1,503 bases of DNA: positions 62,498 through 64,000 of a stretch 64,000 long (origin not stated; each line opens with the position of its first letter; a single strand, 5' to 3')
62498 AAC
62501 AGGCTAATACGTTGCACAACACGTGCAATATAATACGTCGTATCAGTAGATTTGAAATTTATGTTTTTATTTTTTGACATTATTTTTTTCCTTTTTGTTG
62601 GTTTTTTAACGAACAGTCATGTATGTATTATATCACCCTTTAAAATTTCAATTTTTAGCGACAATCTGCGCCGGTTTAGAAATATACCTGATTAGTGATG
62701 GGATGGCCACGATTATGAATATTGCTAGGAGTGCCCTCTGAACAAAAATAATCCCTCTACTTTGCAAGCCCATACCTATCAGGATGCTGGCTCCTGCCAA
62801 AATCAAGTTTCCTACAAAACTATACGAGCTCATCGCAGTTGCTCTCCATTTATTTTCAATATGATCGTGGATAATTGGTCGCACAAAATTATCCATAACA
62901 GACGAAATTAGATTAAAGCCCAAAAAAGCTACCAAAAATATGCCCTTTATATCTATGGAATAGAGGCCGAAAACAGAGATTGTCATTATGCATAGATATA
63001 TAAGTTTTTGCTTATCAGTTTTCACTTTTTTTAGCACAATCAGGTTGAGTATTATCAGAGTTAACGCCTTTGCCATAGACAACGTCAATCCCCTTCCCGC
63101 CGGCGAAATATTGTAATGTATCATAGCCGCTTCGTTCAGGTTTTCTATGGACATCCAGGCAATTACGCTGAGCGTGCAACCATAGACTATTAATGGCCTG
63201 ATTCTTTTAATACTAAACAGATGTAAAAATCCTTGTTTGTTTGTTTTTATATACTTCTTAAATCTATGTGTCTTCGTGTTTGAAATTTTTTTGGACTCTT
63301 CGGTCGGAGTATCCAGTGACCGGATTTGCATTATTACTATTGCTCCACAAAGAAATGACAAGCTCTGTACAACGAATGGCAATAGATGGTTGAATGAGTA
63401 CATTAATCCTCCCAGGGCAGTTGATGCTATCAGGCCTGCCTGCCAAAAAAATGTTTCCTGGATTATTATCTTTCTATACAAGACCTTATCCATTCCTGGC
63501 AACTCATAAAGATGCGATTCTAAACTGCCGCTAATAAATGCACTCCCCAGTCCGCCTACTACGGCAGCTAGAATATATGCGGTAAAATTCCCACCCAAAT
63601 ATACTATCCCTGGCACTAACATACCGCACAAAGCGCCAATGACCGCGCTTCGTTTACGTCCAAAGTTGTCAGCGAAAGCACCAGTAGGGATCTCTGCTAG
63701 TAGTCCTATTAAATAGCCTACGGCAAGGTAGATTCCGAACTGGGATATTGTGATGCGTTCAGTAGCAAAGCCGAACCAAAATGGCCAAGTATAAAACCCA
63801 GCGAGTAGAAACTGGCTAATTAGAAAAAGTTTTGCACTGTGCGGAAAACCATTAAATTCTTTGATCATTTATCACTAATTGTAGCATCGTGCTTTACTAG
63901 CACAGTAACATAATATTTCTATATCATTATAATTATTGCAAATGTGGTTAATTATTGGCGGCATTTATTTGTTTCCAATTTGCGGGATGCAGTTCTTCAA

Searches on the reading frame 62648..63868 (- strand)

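Call 43: search_protein_families(library=pfam, proteins=[window:62648-63868:-], max_evalue=0.001)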
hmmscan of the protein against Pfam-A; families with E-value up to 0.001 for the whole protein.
window:62648-63868:- (406 aa): 1 family
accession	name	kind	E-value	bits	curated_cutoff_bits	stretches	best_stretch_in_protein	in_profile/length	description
PF07690.21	MFS_1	-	3e-15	56.4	33.4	1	23-356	11-342/347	Major Facilitator Superfamily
